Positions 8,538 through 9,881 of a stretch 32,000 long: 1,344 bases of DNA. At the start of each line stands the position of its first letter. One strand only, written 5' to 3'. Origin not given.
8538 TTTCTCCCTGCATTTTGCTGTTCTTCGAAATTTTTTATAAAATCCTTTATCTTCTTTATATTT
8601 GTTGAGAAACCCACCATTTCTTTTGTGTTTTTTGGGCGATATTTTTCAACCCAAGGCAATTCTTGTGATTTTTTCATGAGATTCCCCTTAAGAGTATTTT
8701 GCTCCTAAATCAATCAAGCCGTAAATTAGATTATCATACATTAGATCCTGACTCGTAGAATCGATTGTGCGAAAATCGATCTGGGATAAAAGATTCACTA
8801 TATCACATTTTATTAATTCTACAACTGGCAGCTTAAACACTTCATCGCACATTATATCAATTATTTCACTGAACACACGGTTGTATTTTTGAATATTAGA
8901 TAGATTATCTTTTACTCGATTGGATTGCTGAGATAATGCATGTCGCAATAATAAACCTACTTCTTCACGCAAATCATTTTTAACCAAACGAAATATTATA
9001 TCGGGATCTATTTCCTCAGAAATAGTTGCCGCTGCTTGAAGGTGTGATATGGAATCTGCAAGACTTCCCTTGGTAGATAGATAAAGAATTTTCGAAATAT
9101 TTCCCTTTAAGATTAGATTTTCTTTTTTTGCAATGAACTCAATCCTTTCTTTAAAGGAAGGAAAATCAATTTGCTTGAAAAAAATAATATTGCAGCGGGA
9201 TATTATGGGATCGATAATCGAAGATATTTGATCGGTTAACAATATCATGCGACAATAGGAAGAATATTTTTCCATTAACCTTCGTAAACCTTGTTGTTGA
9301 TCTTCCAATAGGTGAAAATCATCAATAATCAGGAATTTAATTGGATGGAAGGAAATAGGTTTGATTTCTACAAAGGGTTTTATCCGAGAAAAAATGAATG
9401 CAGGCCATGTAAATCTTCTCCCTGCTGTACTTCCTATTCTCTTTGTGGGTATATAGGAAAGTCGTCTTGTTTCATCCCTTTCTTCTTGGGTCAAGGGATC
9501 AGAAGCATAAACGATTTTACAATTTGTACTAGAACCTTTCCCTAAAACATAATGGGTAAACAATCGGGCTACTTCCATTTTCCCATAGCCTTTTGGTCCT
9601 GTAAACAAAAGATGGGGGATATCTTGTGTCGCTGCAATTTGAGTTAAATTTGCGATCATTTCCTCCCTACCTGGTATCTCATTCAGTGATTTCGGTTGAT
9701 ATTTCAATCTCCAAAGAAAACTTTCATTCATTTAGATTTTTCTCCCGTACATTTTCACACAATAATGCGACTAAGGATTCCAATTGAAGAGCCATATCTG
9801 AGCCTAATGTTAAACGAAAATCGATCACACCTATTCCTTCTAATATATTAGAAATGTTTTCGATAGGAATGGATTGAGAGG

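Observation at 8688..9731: Specialised ATPase-dead RFC small subunit retaining the arginine finger: a step toward the eukaryotic heteropentamer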

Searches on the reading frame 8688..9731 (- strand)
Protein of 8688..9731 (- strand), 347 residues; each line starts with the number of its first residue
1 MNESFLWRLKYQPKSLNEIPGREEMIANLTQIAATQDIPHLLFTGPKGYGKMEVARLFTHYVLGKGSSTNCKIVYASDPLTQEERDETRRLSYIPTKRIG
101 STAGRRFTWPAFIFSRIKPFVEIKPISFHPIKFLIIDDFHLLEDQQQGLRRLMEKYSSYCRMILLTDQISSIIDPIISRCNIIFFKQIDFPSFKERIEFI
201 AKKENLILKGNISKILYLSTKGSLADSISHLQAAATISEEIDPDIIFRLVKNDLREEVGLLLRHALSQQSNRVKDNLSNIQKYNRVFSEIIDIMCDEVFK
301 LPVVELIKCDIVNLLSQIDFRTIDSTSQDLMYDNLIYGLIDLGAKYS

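Call 3: search_protein_families(library=pfam, proteins=[window:8688-9731:-], max_evalue=0.01)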
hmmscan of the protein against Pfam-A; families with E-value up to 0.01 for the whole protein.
window:8688-9731:- (347 aa): 2 families
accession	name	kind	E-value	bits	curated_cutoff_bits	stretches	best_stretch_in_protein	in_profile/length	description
PF13177.12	DNA_pol3_delta2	-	3.1e-09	37.5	27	1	22-188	2-160/161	DNA polymerase III, delta subunit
PF00004.35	AAA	-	0.0088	16.9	21.2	0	42-186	2-129/131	ATPase family associated with various cellular activities (AAA)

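Call 4: search_protein_families(library=ncbifam, proteins=[window:8688-9731:-], max_evalue=0.01)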
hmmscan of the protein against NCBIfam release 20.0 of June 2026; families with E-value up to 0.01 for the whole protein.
window:8688-9731:- (347 aa): 56 families (the best 25 are shown)
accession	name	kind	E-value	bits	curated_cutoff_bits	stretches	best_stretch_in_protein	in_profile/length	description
NF001679.0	PRK00440.1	equivalog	5.3e-52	176.9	303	2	113-337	86-312/322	replication factor C small subunit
NF009067.0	PRK12402.1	equivalog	3e-42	144.8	317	1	5-338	3-335/340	replication factor C small subunit 2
NF003157.0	PRK04132.1-2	equivalog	4.7e-35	120.8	1103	2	113-333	631-853/864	replication factor C small subunit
NF003159.0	PRK04132.1-4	equivalog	1.2e-32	112.9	999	2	113-333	618-840/852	replication factor C small subunit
NF003158.0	PRK04132.1-3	equivalog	2.3e-25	88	1750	3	169-337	1259-1428/1437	replication factor C small subunit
TIGR02397.1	dnaX_nterm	equivalog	1.7e-22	80.1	250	2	131-308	118-297/355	DNA polymerase III subunit gamma/tau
NF011523.0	PRK14962.1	equivalog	2.3e-16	59.6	576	1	8-320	6-315/474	DNA polymerase III subunits gamma and tau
NF004549.0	PRK05896.1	equivalog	2.7e-16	59.4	578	2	126-298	116-293/642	DNA polymerase III subunits gamma and tau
NF011514.0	PRK14953.1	equivalog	2.8e-16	59.5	536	1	10-268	9-259/488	DNA polymerase III subunits gamma and tau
NF011512.0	PRK14950.1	equivalog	1.3e-15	57.6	593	2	123-239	114-230/585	DNA polymerase III subunits gamma and tau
NF006280.0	PRK08451.1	equivalog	2.7e-15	56.1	572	2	128-292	115-283/535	DNA polymerase III subunit gamma/tau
NF011518.0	PRK14957.1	equivalog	3.7e-15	55.5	775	1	10-242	9-233/546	DNA polymerase III subunits gamma and tau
NF005171.0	PRK06645.1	equivalog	4.5e-15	55.1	614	1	121-254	122-254/509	DNA polymerase III subunits gamma and tau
NF011510.0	PRK14948.1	equivalog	1.9e-14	53.4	593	2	132-270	125-263/640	DNA polymerase III subunit gamma/tau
NF011522.0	PRK14961.1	equivalog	5.9e-14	51.7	562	1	10-311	9-301/363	DNA polymerase III subunits gamma and tau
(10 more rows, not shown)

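Call 6: search_solved_structures(query=window:8688-9731:-, max_evalue=0.001, show_alignments=3)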
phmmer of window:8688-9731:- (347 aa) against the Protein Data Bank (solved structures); distinct sequences matched with E-value up to 0.001: 42.
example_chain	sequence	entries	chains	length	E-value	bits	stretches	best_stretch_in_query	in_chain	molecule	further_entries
2chq_A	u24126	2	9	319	3.3e-40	142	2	115-337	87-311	REPLICATION FACTOR C SMALL SUBUNIT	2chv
1iqp_A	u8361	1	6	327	4.3e-34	121.9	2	113-337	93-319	RFCS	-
2chg_A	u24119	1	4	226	5.4e-32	115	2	115-250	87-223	REPLICATION FACTOR C SMALL SUBUNIT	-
8tw7_2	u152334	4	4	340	8.9e-22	81.4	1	7-287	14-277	Replication factor C subunit 2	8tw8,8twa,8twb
7sgz_D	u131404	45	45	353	1e-21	81.2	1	7-287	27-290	Replication factor C subunit 2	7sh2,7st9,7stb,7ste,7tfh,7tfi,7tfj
1sxj_D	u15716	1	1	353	3.8e-21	79.3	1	7-287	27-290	Activator 1 41 kDa subunit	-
9uiq_D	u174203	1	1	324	2.5e-19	73.3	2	129-299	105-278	Replication factor C subunit 4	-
7z6h_D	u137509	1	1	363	2.9e-19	73.1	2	129-299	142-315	Replication factor C subunit 4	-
8ui7_D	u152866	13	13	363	2.9e-19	73.1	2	129-260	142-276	Replication factor C subunit 4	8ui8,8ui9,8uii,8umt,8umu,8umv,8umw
8tw8_4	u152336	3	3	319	7.1e-19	71.9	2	116-252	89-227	Replication factor C subunit 4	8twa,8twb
7sgz_B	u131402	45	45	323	7.4e-19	71.8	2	116-252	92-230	Replication factor C subunit 4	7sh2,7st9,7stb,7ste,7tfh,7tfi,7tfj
8tw7_4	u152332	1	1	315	8.8e-19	71.6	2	116-252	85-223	Replication factor C subunit 4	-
6vvo_D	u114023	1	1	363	1.5e-18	70.9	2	129-260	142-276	Replication factor C subunit 4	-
1sxj_B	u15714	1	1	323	2.7e-18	70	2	116-252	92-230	Activator 1 37 kDa subunit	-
8tw7_3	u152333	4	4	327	1.6e-17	67.4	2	114-248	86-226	Replication factor C subunit 3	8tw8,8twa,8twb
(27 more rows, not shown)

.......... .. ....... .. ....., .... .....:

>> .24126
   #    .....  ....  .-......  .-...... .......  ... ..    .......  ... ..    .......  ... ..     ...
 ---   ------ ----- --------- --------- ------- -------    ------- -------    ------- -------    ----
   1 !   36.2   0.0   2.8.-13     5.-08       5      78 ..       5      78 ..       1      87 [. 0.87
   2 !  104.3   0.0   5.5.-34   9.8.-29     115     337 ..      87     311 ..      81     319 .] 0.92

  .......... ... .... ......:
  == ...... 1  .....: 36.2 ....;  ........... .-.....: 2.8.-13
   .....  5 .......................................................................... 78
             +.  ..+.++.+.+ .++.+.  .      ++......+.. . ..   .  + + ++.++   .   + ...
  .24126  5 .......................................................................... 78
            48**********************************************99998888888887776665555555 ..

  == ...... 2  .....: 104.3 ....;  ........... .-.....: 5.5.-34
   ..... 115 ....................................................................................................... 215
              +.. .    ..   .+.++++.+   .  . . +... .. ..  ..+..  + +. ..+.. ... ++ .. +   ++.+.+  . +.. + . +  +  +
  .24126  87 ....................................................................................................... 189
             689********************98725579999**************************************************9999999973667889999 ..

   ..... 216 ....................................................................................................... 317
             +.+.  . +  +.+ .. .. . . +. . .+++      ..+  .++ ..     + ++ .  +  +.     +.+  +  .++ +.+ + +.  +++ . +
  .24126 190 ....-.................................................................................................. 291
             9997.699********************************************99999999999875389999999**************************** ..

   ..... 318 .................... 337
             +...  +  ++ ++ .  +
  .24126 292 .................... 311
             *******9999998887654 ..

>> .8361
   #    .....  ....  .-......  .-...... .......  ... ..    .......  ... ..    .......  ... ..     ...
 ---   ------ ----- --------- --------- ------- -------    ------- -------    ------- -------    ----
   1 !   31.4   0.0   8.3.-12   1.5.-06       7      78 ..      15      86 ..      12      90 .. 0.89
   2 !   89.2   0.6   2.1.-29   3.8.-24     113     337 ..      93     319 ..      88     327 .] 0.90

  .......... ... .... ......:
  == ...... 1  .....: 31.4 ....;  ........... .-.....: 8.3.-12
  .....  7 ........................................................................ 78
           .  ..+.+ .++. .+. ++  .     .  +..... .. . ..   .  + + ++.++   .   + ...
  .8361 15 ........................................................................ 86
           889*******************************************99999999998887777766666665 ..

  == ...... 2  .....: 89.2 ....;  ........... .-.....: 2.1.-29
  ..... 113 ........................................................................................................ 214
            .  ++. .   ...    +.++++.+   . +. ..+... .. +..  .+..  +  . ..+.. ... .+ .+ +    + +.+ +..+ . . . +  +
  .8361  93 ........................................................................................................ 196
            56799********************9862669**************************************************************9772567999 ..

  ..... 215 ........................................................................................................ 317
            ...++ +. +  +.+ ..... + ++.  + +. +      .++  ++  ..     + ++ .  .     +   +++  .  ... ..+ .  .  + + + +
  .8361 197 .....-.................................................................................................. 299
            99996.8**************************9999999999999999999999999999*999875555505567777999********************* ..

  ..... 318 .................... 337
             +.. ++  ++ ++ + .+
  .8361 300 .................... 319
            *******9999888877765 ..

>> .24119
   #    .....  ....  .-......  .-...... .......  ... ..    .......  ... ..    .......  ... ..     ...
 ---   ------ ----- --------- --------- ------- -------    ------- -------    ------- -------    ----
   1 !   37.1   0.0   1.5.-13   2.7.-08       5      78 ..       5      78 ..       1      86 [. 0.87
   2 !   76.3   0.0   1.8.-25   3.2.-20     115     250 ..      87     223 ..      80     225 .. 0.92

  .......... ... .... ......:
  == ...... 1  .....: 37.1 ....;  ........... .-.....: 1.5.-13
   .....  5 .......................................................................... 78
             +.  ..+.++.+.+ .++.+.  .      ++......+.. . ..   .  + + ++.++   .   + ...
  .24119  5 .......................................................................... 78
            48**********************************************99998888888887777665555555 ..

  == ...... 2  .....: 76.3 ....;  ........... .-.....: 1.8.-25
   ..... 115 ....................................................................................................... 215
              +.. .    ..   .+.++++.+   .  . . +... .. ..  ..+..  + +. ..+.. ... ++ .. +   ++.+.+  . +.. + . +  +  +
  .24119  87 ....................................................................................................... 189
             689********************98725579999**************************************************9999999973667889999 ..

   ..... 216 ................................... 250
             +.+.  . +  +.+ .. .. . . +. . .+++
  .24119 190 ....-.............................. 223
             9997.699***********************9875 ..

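Call 7: find_homologous_proteins(query=window:8688-9731:-, max_evalue=0.00001)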
Query window:8688-9731:- (347 aa): 60 proteins with E <= 0.00001 among 1767 candidates. Only proteins of 190 to 608 residues were searched: fused or split forms outside these lengths cannot appear, so this answer is no evidence that the protein stands alone or is whole; lengths 'longer' or 'shorter' looks for them.
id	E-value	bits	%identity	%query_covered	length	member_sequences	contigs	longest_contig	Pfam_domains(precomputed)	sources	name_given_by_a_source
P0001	6.9e-227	770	100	100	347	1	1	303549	PF13177.13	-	-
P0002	3.8e-155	535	68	100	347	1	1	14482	PF13177.13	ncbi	-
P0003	8.6e-155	533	65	100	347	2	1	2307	PF13177.13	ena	-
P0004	7.9e-154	530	66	100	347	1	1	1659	PF13177.13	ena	-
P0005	9.1e-153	527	65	100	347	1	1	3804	PF13177.13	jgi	jgi:replication factor C small subunit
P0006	9.2e-149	514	66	100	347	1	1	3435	PF13177.13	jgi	jgi:replication factor C small subunit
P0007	1.4e-148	513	64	100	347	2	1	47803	PF13177.13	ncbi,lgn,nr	ncbi:MAG: hypothetical protein EU530_02440 [Promethearchaeota archaeon]|nr:MAG: hypothetical protein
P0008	2.4e-145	502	63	100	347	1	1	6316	PF13177.13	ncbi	-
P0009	1.9e-144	499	62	100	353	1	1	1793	PF13177.13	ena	-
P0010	1.1e-141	490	62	99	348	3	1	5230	PF25361.2,PF13177.13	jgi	jgi:replication factor C small subunit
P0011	6.7e-141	488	64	99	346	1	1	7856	PF13177.13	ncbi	-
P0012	2.3e-139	483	63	99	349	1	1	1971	PF13177.13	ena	-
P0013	5.9e-139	481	61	99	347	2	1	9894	PF13177.13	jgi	-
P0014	1.3e-131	457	67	85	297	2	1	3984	PF13177.13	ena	-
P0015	2.9e-101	358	48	95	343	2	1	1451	PF08542.17,PF13177.13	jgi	jgi:DNA polymerase III delta prime subunit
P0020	3.1e-98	348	46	99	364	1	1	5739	PF08542.17,PF13177.13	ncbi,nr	ncbi:MAG: hypothetical protein GY870_10330 [archaeon]|nr:hypothetical protein [archaeon]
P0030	3.2e-70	255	41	98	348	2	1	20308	PF08542.17,PF13177.13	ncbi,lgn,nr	ncbi:MAG: hypothetical protein JXA99_06440 [Candidatus Lokiarchaeota archaeon]|nr:hypothetical prote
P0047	2.4e-25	108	27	99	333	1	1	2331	PF08542.17,PF07724.21,PF25361.2,PF13245.13,PF00004.36,PF13401.13,PF22608.3,PF21960.3,PF09848.16,PF13177.13,PF03215.22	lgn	-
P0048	1.8e-24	105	27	96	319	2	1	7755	PF08542.17,PF16193.12,PF25361.2,PF00004.36,PF13401.13,PF21960.3,PF05496.19,PF13177.13,PF03215.22,PF13191.13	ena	-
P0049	2.8e-15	75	29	65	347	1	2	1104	PF00004.36,PF21960.3,PF22534.3,PF13177.13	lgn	-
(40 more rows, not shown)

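Call 20: search_solved_structures(query=P0049, max_evalue=1e-10)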
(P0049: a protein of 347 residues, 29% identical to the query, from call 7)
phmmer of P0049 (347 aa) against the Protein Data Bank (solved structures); distinct sequences matched with E-value up to 1e-10: 33.
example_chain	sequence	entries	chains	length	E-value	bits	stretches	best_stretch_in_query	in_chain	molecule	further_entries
8zwo_E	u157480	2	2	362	8.6e-76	258.4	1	3-346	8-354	Replication factor C subunit 3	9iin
9uiq_E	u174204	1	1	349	8.8e-76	258.4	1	3-346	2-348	Replication factor C subunit 3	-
6vvo_E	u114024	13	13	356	9.4e-76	258.3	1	3-346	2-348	Replication factor C subunit 3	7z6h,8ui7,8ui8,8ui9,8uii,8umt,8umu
7sgz_E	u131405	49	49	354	3.4e-69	236.8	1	3-340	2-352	Replication factor C subunit 5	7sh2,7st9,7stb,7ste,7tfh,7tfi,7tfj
1sxj_E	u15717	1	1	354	1.2e-68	235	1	3-340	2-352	Activator 1 40 kDa subunit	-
2chg_A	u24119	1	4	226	2.9e-31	112.1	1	96-228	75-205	REPLICATION FACTOR C SMALL SUBUNIT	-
2chq_A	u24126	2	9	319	4.8e-31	111.4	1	97-236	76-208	REPLICATION FACTOR C SMALL SUBUNIT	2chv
1iqp_A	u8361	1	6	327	8.6e-31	110.6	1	107-236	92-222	RFCS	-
8tw8_4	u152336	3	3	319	3e-29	105.5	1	117-228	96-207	Replication factor C subunit 4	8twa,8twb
7sgz_B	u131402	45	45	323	3.2e-29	105.4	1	117-228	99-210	Replication factor C subunit 4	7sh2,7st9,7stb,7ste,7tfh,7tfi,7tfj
8tw7_4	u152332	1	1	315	3.4e-29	105.3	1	117-228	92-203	Replication factor C subunit 4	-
9uiq_D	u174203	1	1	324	3.5e-29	105.3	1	5-228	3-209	Replication factor C subunit 4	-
8ui7_D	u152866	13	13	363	4.4e-29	105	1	5-228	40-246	Replication factor C subunit 4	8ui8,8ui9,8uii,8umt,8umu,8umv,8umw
7z6h_D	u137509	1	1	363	4.4e-29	105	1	5-228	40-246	Replication factor C subunit 4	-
6vvo_D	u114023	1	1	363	1.1e-28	103.6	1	5-228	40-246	Replication factor C subunit 4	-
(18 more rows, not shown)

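Call 21: search_protein_families(library=ncbifam, proteins=[P0047, P0048, P0049, P0030, P0020], max_evalue=1e-20)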
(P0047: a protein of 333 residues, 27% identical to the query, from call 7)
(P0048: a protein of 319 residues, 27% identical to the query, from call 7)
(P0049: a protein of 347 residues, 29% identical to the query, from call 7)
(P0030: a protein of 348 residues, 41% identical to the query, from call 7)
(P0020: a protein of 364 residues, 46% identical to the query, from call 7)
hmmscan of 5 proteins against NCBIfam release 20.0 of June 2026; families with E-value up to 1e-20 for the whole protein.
P0047 (333 aa): 33 families (the best 25 are shown)
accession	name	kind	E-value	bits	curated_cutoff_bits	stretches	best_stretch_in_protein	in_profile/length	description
NF001679.0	PRK00440.1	equivalog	1.9e-109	365.6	303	1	3-331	4-317/322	replication factor C small subunit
NF003159.0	PRK04132.1-4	equivalog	6.5e-76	256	999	1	53-333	585-851/852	replication factor C small subunit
NF003157.0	PRK04132.1-2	equivalog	8.9e-74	248.9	1103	1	53-333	598-864/864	replication factor C small subunit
NF009067.0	PRK12402.1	equivalog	2.1e-65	221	317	1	6-329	4-337/340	replication factor C small subunit 2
NF003158.0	PRK04132.1-3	equivalog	2.7e-65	220.3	1750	1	158-333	1257-1435/1437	replication factor C small subunit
TIGR02397.1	dnaX_nterm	equivalog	2.1e-42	145.7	250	1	9-298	6-296/355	DNA polymerase III subunit gamma/tau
NF003231.0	PRK04195.2-1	equivalog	8.7e-36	123.7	442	1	1-288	1-268/517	replication factor C large subunit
NF003229.0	PRK04195.1-5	equivalog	4.9e-35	121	280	1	3-289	3-274/413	replication factor C large subunit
NF003232.0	PRK04195.2-2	equivalog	4.5e-33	114.9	701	1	7-241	3-219/480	replication factor C large subunit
NF011514.0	PRK14953.1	equivalog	6.4e-32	111.1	536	1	9-292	8-292/488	DNA polymerase III subunits gamma and tau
NF003234.0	PRK04195.2-4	equivalog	1.7e-30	106.4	529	1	5-256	1-245/497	replication factor C large subunit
NF004046.1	PRK05563.1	equivalog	1.9e-30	106.3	400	1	121-284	119-283/567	DNA polymerase III subunit gamma/tau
NF003228.0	PRK04195.1-4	equivalog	2.5e-30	105.8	456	1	7-259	4-239/502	replication factor C large subunit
NF011523.0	PRK14962.1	equivalog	5.5e-30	104.6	576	1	121-289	118-284/474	DNA polymerase III subunits gamma and tau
NF011531.0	PRK14971.1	equivalog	1.4e-28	100.1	685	1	9-229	9-230/614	DNA polymerase III subunit gamma/tau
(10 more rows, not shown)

P0048 (319 aa): 27 families (the best 25 are shown)
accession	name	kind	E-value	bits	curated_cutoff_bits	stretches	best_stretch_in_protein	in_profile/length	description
NF001679.0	PRK00440.1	equivalog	3.6e-133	443.6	303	1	1-315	7-320/322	replication factor C small subunit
NF003157.0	PRK04132.1-2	equivalog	6.2e-103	345.3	1103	1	47-312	598-862/864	replication factor C small subunit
NF003159.0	PRK04132.1-4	equivalog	4.9e-97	325.9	999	1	47-312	585-849/852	replication factor C small subunit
NF003158.0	PRK04132.1-3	equivalog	2.3e-84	283.5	1750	2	136-312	1257-1433/1437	replication factor C small subunit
NF009067.0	PRK12402.1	equivalog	3e-76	256.6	317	1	78-310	107-337/340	replication factor C small subunit 2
TIGR02397.1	dnaX_nterm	equivalog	1.1e-38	133.5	250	1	67-278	89-297/355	DNA polymerase III subunit gamma/tau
NF011514.0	PRK14953.1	equivalog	2.1e-31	109.4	536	1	67-267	91-288/488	DNA polymerase III subunits gamma and tau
NF003232.0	PRK04195.2-2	equivalog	5.2e-31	108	701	1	2-215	3-214/480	replication factor C large subunit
NF003229.0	PRK04195.1-5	equivalog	7.6e-31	107.2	280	1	2-222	7-230/413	replication factor C large subunit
NF003233.0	PRK04195.2-3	equivalog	7.7e-30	104.2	471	1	2-252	3-251/504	replication factor C large subunit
NF011523.0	PRK14962.1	equivalog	9.6e-30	103.8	576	1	66-252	88-272/474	DNA polymerase III subunits gamma and tau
NF003231.0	PRK04195.2-1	equivalog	1.2e-29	103.5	442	1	2-213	7-220/517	replication factor C large subunit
NF011510.0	PRK14948.1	equivalog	7.4e-29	101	593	0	67-236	95-261/640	DNA polymerase III subunit gamma/tau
NF004046.1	PRK05563.1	equivalog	3.4e-26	92.3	400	0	66-262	89-282/567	DNA polymerase III subunit gamma/tau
NF006280.0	PRK08451.1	equivalog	8.8e-25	87.5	572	0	67-249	89-269/535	DNA polymerase III subunit gamma/tau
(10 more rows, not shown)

P0049 (347 aa): 4 families
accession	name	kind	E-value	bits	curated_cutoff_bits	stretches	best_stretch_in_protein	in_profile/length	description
NF009067.0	PRK12402.1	equivalog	3.2e-55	187.5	317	1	3-337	3-336/340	replication factor C small subunit 2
NF001679.0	PRK00440.1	equivalog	3.6e-48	164.3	303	1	107-340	85-317/322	replication factor C small subunit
NF003159.0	PRK04132.1-4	equivalog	1.5e-28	99.3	999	0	106-226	616-736/852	replication factor C small subunit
NF003157.0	PRK04132.1-2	equivalog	2.2e-28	98.7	1103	0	107-228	630-751/864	replication factor C small subunit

P0030 (348 aa): 6 families
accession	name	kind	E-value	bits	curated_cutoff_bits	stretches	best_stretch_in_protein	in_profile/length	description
NF001679.0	PRK00440.1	equivalog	9.5e-72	241.8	303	1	114-345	86-318/322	replication factor C small subunit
NF009067.0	PRK12402.1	equivalog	2.7e-52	177.8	317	1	5-342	2-337/340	replication factor C small subunit 2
NF003157.0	PRK04132.1-2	equivalog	1.6e-48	165.3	1103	1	113-345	630-863/864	replication factor C small subunit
NF003159.0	PRK04132.1-4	equivalog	5.1e-45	153.8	999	1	114-345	618-850/852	replication factor C small subunit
NF003158.0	PRK04132.1-3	equivalog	1.6e-36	124.9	1750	1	171-345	1260-1434/1437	replication factor C small subunit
TIGR02397.1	dnaX_nterm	equivalog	2.7e-25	89.4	250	0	153-310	140-297/355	DNA polymerase III subunit gamma/tau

P0020 (364 aa): 8 families
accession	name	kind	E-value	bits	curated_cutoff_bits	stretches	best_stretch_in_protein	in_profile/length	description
NF001679.0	PRK00440.1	equivalog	1.2e-63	215.2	303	1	128-357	88-319/322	replication factor C small subunit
NF009067.0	PRK12402.1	equivalog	8.3e-47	159.8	317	1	18-352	3-336/340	replication factor C small subunit 2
NF003157.0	PRK04132.1-2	equivalog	4.5e-45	153.9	1103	1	128-352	633-859/864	replication factor C small subunit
NF003159.0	PRK04132.1-4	equivalog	1.3e-40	139.2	999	1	128-356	620-850/852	replication factor C small subunit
NF003158.0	PRK04132.1-3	equivalog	3.3e-33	113.9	1750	0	183-357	1260-1435/1437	replication factor C small subunit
TIGR02397.1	dnaX_nterm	equivalog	6.8e-30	104.5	250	0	134-321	109-297/355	DNA polymerase III subunit gamma/tau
NF011514.0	PRK14953.1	equivalog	2.9e-22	79.2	536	1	23-314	9-292/488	DNA polymerase III subunits gamma and tau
NF011512.0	PRK14950.1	equivalog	2e-21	76.8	593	0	144-305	121-284/585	DNA polymerase III subunits gamma and tau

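Call 24: find_homologous_proteins(query=P0049, max_evalue=1e-10)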
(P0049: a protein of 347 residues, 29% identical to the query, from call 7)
Query P0049 (347 aa): 1524 proteins with E <= 1e-10 among 3005 candidates; the best 120 are listed. Only proteins of 190 to 608 residues were searched: fused or split forms outside these lengths cannot appear, so this answer is no evidence that the protein stands alone or is whole; lengths 'longer' or 'shorter' looks for them.
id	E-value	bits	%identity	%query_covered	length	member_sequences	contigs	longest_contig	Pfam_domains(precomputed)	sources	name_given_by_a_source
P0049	1.4e-226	769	100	100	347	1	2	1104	PF00004.36,PF21960.3,PF22534.3,PF13177.13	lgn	-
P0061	1.6e-132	460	56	100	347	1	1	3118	PF00004.36,PF21960.3,PF22534.3,PF13177.13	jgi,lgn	jgi:replication factor C subunit 3/5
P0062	6.0e-121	422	56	99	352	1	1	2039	PF25361.2,PF00004.36,PF21960.3,PF22534.3,PF13177.13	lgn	-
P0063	6.0e-120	418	54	99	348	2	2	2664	PF00004.36,PF21960.3,PF22534.3,PF13177.13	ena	-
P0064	3.1e-119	416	55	99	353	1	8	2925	PF25361.2,PF00004.36,PF21960.3,PF22534.3,PF13177.13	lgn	-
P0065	4.5e-118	412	55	99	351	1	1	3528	PF25361.2,PF00004.36,PF21960.3,PF22534.3,PF13177.13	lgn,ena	-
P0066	1.9e-117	410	55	99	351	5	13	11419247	PF25361.2,PF00004.36,PF22534.3,PF13177.13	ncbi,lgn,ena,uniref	ncbi:Subunit of heteropentameric Replication factor C (RF-C) [Tritrichomonas musculus]|uniref:Subuni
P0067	6.6e-117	408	55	99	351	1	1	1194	PF25361.2,PF00004.36,PF21960.3,PF22534.3,PF13177.13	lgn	-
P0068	3.6e-116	406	54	100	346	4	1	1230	PF25361.2,PF00004.36,PF13401.13,PF21960.3,PF22534.3,PF13177.13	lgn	-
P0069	3.6e-115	403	53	100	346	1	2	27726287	PF25361.2,PF00004.36,PF21960.3,PF22534.3,PF13177.13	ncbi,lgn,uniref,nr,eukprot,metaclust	ncbi:hypothetical protein TVAG_498820 [Trichomonas vaginalis G3]|uniref:ATPase, AAA family protein n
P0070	4.5e-115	402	55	99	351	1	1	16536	PF00437.27,PF21960.3,PF22534.3,PF13177.13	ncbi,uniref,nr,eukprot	ncbi:hypothetical protein TRFO_39945 [Tritrichomonas foetus]|uniref:AAA+ ATPase domain-containing pr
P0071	4.1e-114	399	53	100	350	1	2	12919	PF25361.2,PF00004.36,PF21960.3,PF22534.3,PF13177.13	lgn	-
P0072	9.1e-114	398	54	99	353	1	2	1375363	PF21960.3,PF22534.3,PF13177.13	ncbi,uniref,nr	ncbi:replication factor C subunit 3 [Histomonas meleagridis]|uniref:replication factor C subunit 3 n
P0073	1.2e-113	398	52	99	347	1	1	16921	PF25361.2,PF21960.3,PF22534.3,PF13177.13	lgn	-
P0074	5.1e-112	392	53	99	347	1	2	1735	PF25361.2,PF00004.36,PF21960.3,PF22534.3,PF13177.13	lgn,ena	-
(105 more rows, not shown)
